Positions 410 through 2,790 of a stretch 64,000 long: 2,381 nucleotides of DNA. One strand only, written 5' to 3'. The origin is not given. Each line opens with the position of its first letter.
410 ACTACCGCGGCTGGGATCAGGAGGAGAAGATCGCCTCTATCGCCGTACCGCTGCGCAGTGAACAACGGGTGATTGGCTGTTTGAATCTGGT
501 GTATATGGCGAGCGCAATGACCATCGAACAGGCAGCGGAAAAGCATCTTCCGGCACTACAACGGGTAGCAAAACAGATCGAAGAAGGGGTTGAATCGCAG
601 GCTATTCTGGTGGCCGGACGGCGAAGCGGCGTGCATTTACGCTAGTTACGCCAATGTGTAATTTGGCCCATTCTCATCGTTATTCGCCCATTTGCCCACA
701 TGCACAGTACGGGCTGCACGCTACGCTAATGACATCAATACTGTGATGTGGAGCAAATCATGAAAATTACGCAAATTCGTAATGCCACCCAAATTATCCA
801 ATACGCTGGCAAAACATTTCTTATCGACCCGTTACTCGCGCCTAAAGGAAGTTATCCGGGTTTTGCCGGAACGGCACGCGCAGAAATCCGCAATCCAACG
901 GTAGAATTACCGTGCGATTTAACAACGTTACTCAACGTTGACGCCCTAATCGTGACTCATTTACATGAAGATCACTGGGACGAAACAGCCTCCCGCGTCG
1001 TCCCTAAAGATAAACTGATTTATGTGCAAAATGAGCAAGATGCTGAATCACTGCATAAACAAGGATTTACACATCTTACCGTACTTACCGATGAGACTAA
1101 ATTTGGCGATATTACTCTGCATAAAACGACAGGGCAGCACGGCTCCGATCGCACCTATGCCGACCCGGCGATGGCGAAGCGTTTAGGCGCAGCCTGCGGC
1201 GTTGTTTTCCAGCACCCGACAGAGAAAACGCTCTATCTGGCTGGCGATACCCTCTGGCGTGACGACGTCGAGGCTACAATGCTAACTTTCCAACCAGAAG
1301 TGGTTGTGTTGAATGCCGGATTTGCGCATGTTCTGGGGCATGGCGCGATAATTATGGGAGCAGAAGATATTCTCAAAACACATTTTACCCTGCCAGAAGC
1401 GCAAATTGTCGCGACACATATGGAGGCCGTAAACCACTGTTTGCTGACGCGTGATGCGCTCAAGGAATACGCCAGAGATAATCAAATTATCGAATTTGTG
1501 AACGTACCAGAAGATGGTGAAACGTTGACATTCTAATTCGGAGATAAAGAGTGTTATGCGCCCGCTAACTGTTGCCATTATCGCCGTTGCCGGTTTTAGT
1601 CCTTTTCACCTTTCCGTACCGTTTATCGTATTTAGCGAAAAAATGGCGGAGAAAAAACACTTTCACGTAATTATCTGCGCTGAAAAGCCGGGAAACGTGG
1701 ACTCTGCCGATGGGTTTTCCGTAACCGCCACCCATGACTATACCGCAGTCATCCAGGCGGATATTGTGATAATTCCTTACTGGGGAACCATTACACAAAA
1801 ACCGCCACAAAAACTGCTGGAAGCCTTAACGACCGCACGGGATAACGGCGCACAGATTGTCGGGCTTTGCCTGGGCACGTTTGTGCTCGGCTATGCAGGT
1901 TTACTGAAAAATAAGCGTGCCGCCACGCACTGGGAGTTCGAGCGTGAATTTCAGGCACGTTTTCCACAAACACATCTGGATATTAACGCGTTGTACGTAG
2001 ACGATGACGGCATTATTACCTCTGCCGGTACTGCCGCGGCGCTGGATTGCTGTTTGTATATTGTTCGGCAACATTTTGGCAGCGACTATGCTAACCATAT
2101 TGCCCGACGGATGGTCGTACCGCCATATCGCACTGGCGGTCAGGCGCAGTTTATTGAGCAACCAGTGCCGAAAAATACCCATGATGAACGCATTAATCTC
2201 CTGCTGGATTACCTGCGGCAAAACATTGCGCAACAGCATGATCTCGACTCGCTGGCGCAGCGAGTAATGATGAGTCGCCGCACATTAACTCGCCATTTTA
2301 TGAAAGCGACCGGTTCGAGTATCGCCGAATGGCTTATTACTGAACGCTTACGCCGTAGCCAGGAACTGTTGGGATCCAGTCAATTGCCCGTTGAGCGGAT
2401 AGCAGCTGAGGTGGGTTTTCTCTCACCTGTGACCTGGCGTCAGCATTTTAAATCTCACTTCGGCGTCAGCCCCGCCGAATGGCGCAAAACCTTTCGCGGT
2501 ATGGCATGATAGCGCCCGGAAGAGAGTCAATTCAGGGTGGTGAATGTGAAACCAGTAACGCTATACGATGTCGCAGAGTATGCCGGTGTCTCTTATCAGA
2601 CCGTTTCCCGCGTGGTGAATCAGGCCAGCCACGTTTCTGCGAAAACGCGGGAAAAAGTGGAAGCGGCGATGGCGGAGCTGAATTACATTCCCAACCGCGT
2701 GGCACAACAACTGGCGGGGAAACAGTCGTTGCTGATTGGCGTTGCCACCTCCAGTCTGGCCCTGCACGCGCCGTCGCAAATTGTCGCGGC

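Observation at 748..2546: lacI promoter embedded in the 3' end of an upstream AraC/GlxA-type gene; two-gene module between mhpR and lacI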

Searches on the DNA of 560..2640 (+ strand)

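Call 3: search_dna_similar(query=window:560-2640:+, collection=ecoli_genomes, mode=near, rows=spread, max_rows=40)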
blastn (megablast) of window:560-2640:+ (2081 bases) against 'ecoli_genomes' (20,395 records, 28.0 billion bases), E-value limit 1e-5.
Records with a match: 5405; places in all: 5473; records where one place covers at least 80% of the query: 435.
Genomes with a match: 5387 of 5426; with a place that covers at least 80% of the query: 435. Places per genome that has any: lowest 1, median 1, highest 6. On chromosomes: 5448 places; on plasmids: 25.
Best place of each record, by identity: >=99% 655; 95-99% 4738; 90-95% 12.
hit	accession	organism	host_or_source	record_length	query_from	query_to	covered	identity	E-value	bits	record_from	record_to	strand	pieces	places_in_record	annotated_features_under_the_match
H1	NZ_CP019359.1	Escherichia coli strain XH990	Homo sapiens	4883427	1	2081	100%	100.0%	0e+0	3843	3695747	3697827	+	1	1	GlxA family transcriptional regulator | MBL fold metallo-hydrolase | lacI: DNA-binding transcriptional repressor LacI | mhpR: DNA-binding transcriptional regulator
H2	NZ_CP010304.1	Escherichia coli O157:H7 str. SS52 strain SS52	Cattle feces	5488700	1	2081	100%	98.9%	0e+0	3722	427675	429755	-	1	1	GlxA family transcriptional regulator | MBL fold metallo-hydrolase | lacI: DNA-binding transcriptional repressor LacI | mhpR: DNA-binding transcriptional regulator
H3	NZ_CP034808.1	Escherichia coli strain 08-3914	missing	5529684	1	2081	100%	98.9%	0e+0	3722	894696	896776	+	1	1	GlxA family transcriptional regulator | MBL fold metallo-hydrolase | lacI: DNA-binding transcriptional repressor LacI | mhpR: DNA-binding transcriptional regulator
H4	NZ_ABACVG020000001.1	Escherichia coli strain 2020CK-00188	Homo sapiens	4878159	1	2081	100%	97.7%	0e+0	3578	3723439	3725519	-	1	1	GlxA family transcriptional regulator | MBL fold metallo-hydrolase | lacI: DNA-binding transcriptional repressor LacI | mhpR: DNA-binding transcriptional regulator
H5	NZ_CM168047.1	Escherichia coli strain UC4316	not applicable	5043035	1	2081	13%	97.0%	6e-78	449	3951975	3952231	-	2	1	lacI: DNA-binding transcriptional repressor LacI | mhpR: DNA-binding transcriptional regulator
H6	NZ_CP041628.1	Escherichia coli strain PE15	pig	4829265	1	2081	12%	99.2%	1e-75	446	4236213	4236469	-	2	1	lacI: DNA-binding transcriptional repressor LacI | mhpR: DNA-binding transcriptional regulator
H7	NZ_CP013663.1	Escherichia coli strain GB089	ground beef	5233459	1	2081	12%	99.2%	2e-77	447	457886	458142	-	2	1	lacI: DNA-binding transcriptional repressor LacI | mhpR: DNA-binding transcriptional regulator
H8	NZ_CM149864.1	Escherichia coli strain LCP22S3_I2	Sus scrofa domesticus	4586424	1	2081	12%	99.2%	2e-77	447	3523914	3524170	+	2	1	lacI: DNA-binding transcriptional repressor LacI | mhpR: DNA-binding transcriptional regulator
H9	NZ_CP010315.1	Escherichia coli strain 789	Turkey with septicemic infection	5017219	1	2081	12%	98.8%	5e-74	441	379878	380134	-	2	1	lacI: DNA-binding transcriptional repressor LacI | mhpR: DNA-binding transcriptional regulator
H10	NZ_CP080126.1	Escherichia coli strain PK8568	chicken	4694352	1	2081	12%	98.8%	5e-74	441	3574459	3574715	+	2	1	lacI: DNA-binding transcriptional repressor LacI | mhpR: DNA-binding transcriptional regulator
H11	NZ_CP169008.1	Escherichia coli strain UTAK-13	Veal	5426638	1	2081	12%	98.8%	5e-74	441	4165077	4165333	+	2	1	lacI: DNA-binding transcriptional repressor LacI | mhpR: DNA-binding transcriptional regulator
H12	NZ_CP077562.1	Escherichia coli O111:H8 strain 9662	Homo sapiens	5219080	1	2081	12%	98.8%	5e-74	441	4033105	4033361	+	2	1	lacI: DNA-binding transcriptional repressor LacI | mhpR: DNA-binding transcriptional regulator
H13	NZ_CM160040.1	Escherichia coli strain Eco_70239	Homo sapiens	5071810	1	2081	12%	98.8%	5e-74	441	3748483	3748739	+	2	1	lacI: DNA-binding transcriptional repressor LacI | mhpR: DNA-binding transcriptional regulator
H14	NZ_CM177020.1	Escherichia coli strain RMDEC364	Homo sapiens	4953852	1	2081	12%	98.8%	5e-74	441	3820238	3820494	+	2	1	lacI: DNA-binding transcriptional repressor LacI | mhpR: DNA-binding transcriptional regulator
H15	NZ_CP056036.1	Escherichia coli strain EC31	meat duck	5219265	1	2081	12%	98.8%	2e-77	441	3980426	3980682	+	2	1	lacI: DNA-binding transcriptional repressor LacI | mhpR: DNA-binding transcriptional regulator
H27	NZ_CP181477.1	Escherichia coli strain C600-p2-3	conjugation assay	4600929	1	2081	12%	98.4%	1e-75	435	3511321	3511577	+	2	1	lacI: DNA-binding transcriptional repressor LacI | mhpR: DNA-binding transcriptional regulator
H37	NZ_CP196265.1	Escherichia coli strain ECAMP047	Homo sapiens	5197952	1852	2081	11%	99.1%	8e-112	414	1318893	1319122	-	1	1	GlxA family transcriptional regulator | lacI: DNA-binding transcriptional repressor LacI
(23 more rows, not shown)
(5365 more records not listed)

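Call 4: get_annotated_region(hit=H27, flank=1500)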
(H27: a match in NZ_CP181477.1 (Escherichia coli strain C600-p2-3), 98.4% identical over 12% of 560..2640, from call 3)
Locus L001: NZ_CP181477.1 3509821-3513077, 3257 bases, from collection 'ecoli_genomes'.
description: Escherichia coli strain C600-p2-3 chromosome, complete genome
organism: Escherichia coli strain C600-p2-3 (NCBI taxid 562)
replicon: chromosome; assembly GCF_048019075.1
host: -; source: conjugation assay; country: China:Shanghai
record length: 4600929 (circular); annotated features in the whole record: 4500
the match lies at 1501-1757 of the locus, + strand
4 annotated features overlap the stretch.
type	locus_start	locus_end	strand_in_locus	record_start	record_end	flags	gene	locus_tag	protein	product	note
CDS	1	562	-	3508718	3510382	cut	mhpA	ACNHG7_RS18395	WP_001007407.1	bifunctional 3-(3-hydroxy-phenyl)propionate/3-hydroxycinnamic acid hydroxylase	-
CDS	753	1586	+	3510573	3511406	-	mhpR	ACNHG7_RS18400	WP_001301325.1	DNA-binding transcriptional regulator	-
CDS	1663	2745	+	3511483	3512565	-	lacI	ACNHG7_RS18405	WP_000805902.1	DNA-binding transcriptional repressor LacI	-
CDS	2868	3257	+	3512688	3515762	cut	lacZ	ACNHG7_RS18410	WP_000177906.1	beta-galactosidase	-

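Call 5: get_annotated_region(hit=H37, flank=5000)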
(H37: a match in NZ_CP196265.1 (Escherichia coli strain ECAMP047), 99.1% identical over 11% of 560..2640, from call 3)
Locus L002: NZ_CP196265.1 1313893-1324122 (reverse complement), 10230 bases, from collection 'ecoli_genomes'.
description: Escherichia coli strain ECAMP047 chromosome, complete genome
organism: Escherichia coli strain ECAMP047 (NCBI taxid 562)
replicon: chromosome; assembly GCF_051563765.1
host: Homo sapiens; source: other; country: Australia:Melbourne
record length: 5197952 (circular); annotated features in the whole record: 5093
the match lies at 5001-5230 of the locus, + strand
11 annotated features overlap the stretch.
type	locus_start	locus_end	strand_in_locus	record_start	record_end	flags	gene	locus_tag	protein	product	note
CDS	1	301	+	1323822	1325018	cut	yaiP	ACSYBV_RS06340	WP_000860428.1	glycosyltransferase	-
CDS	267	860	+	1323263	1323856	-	-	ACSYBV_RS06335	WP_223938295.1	acetyltransferase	-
CDS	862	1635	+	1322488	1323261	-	yaiO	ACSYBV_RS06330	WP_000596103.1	YaiO family outer membrane beta-barrel protein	-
CDS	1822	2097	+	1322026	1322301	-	frmR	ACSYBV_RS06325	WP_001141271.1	formaldehyde-responsive transcriptional repressor FrmR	-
CDS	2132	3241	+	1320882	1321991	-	frmA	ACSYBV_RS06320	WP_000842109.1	S-(hydroxymethyl)glutathione dehydrogenase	-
CDS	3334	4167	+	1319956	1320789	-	fghA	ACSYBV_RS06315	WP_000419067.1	S-formylglutathione hydrolase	-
CDS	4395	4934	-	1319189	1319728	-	yaiL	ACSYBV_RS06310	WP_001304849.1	DUF2058 domain-containing protein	-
CDS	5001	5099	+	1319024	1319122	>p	-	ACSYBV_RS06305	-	GlxA family transcriptional regulator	incomplete; partial in the middle of a contig; missing N-terminus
CDS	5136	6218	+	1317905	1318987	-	lacI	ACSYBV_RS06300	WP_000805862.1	DNA-binding transcriptional repressor LacI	-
CDS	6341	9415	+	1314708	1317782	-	lacZ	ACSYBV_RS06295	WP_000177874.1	beta-galactosidase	-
CDS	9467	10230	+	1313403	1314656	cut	lacY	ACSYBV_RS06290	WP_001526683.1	lactose permease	-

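Call 6: get_annotated_region(hit=H2, flank=1500)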
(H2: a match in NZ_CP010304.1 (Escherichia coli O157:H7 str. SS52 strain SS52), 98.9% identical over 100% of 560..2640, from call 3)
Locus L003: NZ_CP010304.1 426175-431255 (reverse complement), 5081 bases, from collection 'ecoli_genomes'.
description: Escherichia coli O157:H7 str. SS52 chromosome, complete genome
organism: Escherichia coli O157:H7 str. SS52 strain SS52 (NCBI taxid 1330457)
replicon: chromosome; assembly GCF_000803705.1
host: -; source: Cattle feces; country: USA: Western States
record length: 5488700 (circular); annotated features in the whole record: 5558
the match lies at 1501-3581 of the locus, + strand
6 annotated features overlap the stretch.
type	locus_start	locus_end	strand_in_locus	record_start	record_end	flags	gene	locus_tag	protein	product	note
CDS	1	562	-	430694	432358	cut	mhpA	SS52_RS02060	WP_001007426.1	bifunctional 3-(3-hydroxy-phenyl)propionate/3-hydroxycinnamic acid hydroxylase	-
CDS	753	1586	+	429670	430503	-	mhpR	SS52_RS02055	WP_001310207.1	DNA-binding transcriptional regulator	-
CDS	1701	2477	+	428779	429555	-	-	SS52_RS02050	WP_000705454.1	MBL fold metallo-hydrolase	-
CDS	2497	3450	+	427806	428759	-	-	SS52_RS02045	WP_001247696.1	GlxA family transcriptional regulator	-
CDS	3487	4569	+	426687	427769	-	lacI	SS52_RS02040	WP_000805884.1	DNA-binding transcriptional repressor LacI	-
CDS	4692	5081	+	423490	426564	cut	lacZ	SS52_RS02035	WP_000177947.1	beta-galactosidase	-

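Call 18: search_dna_similar(query=window:800-2400:+, collection=ecoli_genomes, mode=near, rows=spread, max_rows=60)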
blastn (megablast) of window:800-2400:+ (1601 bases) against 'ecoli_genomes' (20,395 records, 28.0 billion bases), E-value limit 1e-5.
Records with a match: 435; places in all: 435; records where one place covers at least 80% of the query: 435.
Genomes with a match: 435 of 5426; with a place that covers at least 80% of the query: 435. Places per genome that has any: lowest 1, median 1, highest 1. On chromosomes: 435 places; on plasmids: 0.
Best place of each record, by identity: >=99% 92; 95-99% 343.
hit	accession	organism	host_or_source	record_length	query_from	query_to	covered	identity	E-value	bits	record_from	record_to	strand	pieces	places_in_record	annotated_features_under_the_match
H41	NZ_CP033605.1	Escherichia coli O157:H7 strain TR01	Cattle carcass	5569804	1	1601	100%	100.0%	0e+0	2957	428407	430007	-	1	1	GlxA family transcriptional regulator | MBL fold metallo-hydrolase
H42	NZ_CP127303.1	Escherichia coli strain APEC37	Gallus gallus domesticus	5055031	1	1601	100%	100.0%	0e+0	2957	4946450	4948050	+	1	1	GlxA family transcriptional regulator | MBL fold metallo-hydrolase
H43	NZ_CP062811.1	Escherichia coli strain Res13-Sevr-PER07-33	Sus scrofa domesticus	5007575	1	1601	100%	99.9%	0e+0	2952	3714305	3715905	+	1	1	GlxA family transcriptional regulator | MBL fold metallo-hydrolase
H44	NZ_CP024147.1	Escherichia coli strain 14EC033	clinical patient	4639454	1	1601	100%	99.6%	0e+0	2924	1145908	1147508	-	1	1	GlxA family transcriptional regulator | MBL fold metallo-hydrolase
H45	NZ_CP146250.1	Escherichia coli strain L26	chicken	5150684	1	1601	100%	99.6%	0e+0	2918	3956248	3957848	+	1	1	GlxA family transcriptional regulator | MBL fold metallo-hydrolase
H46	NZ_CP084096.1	Escherichia coli O78 strain 3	Homo sapiens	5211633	1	1601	100%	99.4%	0e+0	2907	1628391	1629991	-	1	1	GlxA family transcriptional regulator | MBL fold metallo-hydrolase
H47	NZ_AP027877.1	Escherichia coli strain 2018-05-2CC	Homo sapiens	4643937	1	1601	100%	99.3%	0e+0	2896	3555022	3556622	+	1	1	GlxA family transcriptional regulator | MBL fold metallo-hydrolase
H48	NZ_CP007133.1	Escherichia coli O145:H28 str. RM12761 strain RM12761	ice cream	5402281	1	1601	100%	99.3%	0e+0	2891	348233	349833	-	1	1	GlxA family transcriptional regulator | MBL fold metallo-hydrolase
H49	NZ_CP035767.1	Escherichia coli O145 strain RM12522-C8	Cattle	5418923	1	1601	100%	99.3%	0e+0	2891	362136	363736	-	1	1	GlxA family transcriptional regulator | MBL fold metallo-hydrolase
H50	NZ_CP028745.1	Escherichia coli strain A30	Papio cynocephalus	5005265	1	1601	100%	99.3%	0e+0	2891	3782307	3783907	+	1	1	GlxA family transcriptional regulator | MBL fold metallo-hydrolase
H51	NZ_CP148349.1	Escherichia coli strain Z1323HEC0399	Homo sapiens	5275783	1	1601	100%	99.3%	0e+0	2891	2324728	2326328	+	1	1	GlxA family transcriptional regulator | MBL fold metallo-hydrolase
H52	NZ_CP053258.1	Escherichia coli strain GF4-3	Guinea fowl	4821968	1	1601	100%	99.2%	0e+0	2885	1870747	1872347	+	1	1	GlxA family transcriptional regulator | MBL fold metallo-hydrolase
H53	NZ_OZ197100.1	Escherichia coli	environment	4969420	1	1601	100%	99.1%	0e+0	2874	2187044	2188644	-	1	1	GlxA family transcriptional regulator | MBL fold metallo-hydrolase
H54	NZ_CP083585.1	Escherichia coli strain ECNB21-M121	meat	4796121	1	1601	100%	98.9%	0e+0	2857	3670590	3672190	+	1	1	GlxA family transcriptional regulator | MBL fold metallo-hydrolase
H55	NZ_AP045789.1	Escherichia coli strain 23CRST027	Homo sapiens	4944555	1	1601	100%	98.9%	0e+0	2857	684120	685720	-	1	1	ovrA: OI-19-encoded virulence regulator OvrA | MBL fold metallo-hydrolase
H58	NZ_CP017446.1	Escherichia coli O157:H7 strain 9234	Cattle Hide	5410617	1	1601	100%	98.7%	0e+0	2841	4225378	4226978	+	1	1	GlxA family transcriptional regulator | MBL fold metallo-hydrolase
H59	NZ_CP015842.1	Escherichia coli O157:H7 strain FRIK2533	water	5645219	1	1601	100%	98.7%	0e+0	2841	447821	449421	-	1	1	GlxA family transcriptional regulator | MBL fold metallo-hydrolase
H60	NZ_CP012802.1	Escherichia coli O157:H7 strain WS4202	derived from CIP 106327 (Collection de ...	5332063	1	1601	100%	98.7%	0e+0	2841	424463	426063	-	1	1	GlxA family transcriptional regulator | MBL fold metallo-hydrolase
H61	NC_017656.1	Escherichia coli O55:H7 str. RM12579 strain RM12579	Homo sapiens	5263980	1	1601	100%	98.7%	0e+0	2841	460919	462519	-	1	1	GlxA family transcriptional regulator | MBL fold metallo-hydrolase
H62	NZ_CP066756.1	Escherichia coli O157:H7 strain ECP19-798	missing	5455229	1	1601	100%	98.7%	0e+0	2841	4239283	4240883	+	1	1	GlxA family transcriptional regulator | MBL fold metallo-hydrolase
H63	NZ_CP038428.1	Escherichia coli O157:H7 strain 611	bovine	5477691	1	1601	100%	98.7%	0e+0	2841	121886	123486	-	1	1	GlxA family transcriptional regulator | MBL fold metallo-hydrolase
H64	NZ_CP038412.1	Escherichia coli O157:H7 strain 493/89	Homo sapiens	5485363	1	1601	100%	98.7%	0e+0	2841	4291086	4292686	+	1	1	GlxA family transcriptional regulator | MBL fold metallo-hydrolase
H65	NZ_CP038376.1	Escherichia coli O157:H7 strain F1273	beef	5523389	1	1601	100%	98.7%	0e+0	2841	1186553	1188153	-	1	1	GlxA family transcriptional regulator | MBL fold metallo-hydrolase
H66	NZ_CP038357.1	Escherichia coli O157:H7 strain F7508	missing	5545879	1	1601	100%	98.7%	0e+0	2841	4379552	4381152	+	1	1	GlxA family transcriptional regulator | MBL fold metallo-hydrolase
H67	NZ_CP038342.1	Escherichia coli O157:H7 strain H2495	Homo sapiens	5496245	1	1601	100%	98.7%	0e+0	2841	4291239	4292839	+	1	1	GlxA family transcriptional regulator | MBL fold metallo-hydrolase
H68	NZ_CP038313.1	Escherichia coli O157:H7 strain OK1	Homo sapiens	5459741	1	1601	100%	98.7%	0e+0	2841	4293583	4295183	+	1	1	GlxA family transcriptional regulator | MBL fold metallo-hydrolase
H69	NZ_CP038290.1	Escherichia coli O157:H7 strain TX 265-1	cattle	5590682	1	1601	100%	98.7%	0e+0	2841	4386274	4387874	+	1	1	GlxA family transcriptional regulator | MBL fold metallo-hydrolase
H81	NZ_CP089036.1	Escherichia coli O157:H7 strain 7386WT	not applicable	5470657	1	1601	100%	98.7%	0e+0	2841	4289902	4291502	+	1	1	GlxA family transcriptional regulator | MBL fold metallo-hydrolase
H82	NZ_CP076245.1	Escherichia coli O157:H7 strain Balcarce_24.2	Rectal swab of live bovine cattle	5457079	1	1601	100%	98.7%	0e+0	2841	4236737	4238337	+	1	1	GlxA family transcriptional regulator | MBL fold metallo-hydrolase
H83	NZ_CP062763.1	Escherichia coli O157:H7 strain Z885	Bovine Faeces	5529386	1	1601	100%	98.7%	0e+0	2841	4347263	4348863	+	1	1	GlxA family transcriptional regulator | MBL fold metallo-hydrolase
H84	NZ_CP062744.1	Escherichia coli O157:H7 strain Z1615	Bovine Faeces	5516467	1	1601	100%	98.7%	0e+0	2841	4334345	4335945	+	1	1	GlxA family transcriptional regulator | MBL fold metallo-hydrolase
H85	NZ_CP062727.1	Escherichia coli O157:H7 strain Z1812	Homo sapiens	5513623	1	1601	100%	98.7%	0e+0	2841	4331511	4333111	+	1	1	GlxA family transcriptional regulator | MBL fold metallo-hydrolase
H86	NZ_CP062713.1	Escherichia coli O157:H7 strain Z1830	Bovine Faeces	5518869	1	1601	100%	98.7%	0e+0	2841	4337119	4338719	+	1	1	GlxA family transcriptional regulator | MBL fold metallo-hydrolase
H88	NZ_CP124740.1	Escherichia coli O157:H7 str. EDL933 strain EDL933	Homo sapiens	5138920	1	1601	100%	98.7%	0e+0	2841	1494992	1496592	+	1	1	GlxA family transcriptional regulator | MBL fold metallo-hydrolase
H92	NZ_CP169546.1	Escherichia coli O157:H7 strain AC-5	Soil from greenhouses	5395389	1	1601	100%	98.7%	0e+0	2841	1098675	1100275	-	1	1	GlxA family transcriptional regulator | MBL fold metallo-hydrolase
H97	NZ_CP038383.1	Escherichia coli O55:H7 strain DEC5E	Homo sapiens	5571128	1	1601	100%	98.6%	0e+0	2835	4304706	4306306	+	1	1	GlxA family transcriptional regulator | MBL fold metallo-hydrolase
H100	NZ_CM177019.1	Escherichia coli strain RMDEC465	Homo sapiens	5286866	1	1601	100%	97.4%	0e+0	2730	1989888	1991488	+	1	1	ovrA: OI-19-encoded virulence regulator OvrA | MBL fold metallo-hydrolase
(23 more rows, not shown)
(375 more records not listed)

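Call 19: search_dna_similar(query=L002:4941-5060:+, collection=ecoli_genomes, mode=near, rows=spread, max_rows=30)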
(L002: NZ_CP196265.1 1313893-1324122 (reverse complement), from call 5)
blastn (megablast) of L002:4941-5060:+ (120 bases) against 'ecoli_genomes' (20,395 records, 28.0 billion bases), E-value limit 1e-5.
Records with a match: 5414; places in all: 5849; records where one place covers at least 80% of the query: 487.
Genomes with a match: 5407 of 5426; with a place that covers at least 80% of the query: 487. Places per genome that has any: lowest 1, median 1, highest 2. On chromosomes: 5840 places; on plasmids: 9.
Best place of each record, by identity: >=99% 799; 95-99% 4612; 90-95% 3.
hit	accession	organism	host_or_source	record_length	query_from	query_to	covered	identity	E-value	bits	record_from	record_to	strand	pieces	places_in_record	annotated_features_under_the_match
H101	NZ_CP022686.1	Escherichia coli Nissle 1917 strain Nissle 1917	Homo sapiens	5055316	1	120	100%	100.0%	2e-55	222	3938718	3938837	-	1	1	GlxA family transcriptional regulator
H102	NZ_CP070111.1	Escherichia coli strain FDAARGOS_1301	Homo sapiens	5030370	1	120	100%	99.2%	1e-53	217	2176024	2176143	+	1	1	GlxA family transcriptional regulator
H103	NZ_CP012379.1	Escherichia coli strain PAR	cockatoo feces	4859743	1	120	100%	98.3%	5e-52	211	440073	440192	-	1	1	GlxA family transcriptional regulator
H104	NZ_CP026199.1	Escherichia coli strain ECONIH6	Homo sapiens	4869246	1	63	53%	96.8%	2e-20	106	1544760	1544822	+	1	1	none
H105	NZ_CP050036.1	Escherichia coli strain 58-3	broiler chicken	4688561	1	63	53%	96.8%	2e-20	106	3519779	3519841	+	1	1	none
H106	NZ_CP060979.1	Escherichia coli strain EC3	Homo sapiens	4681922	1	63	53%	96.8%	2e-20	106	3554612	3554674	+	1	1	none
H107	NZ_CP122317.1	Escherichia coli strain HT-948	missing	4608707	1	63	53%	96.8%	2e-20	106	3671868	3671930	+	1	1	none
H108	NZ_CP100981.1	Escherichia coli strain ET220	Hoplobatrachus rugulosus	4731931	1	63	53%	96.8%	2e-20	106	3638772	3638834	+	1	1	none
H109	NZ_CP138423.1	Escherichia coli strain 30EVA1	Homo sapiens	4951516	1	63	53%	96.8%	2e-20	106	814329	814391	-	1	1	none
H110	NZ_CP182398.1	Escherichia coli strain EC6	pig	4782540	1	63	53%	96.8%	2e-20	106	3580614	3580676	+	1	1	none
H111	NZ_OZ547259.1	Escherichia coli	Homo sapiens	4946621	1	63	53%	96.8%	2e-20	106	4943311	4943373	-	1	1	none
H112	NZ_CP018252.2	Escherichia coli strain 9000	Cattle faeces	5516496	61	120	50%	100.0%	5e-22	111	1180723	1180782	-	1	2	GlxA family transcriptional regulator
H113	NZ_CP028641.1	Escherichia coli strain 132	cattle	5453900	61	120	50%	100.0%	5e-22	111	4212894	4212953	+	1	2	GlxA family transcriptional regulator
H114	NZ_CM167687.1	Escherichia coli strain NCCP 13907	Homo sapiens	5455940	61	120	50%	100.0%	5e-22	111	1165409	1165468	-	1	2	ovrA: OI-19-encoded virulence regulator OvrA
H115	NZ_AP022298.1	Escherichia coli strain BEC1-S17-ESBL-09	-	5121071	1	59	49%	98.3%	9e-20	104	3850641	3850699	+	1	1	none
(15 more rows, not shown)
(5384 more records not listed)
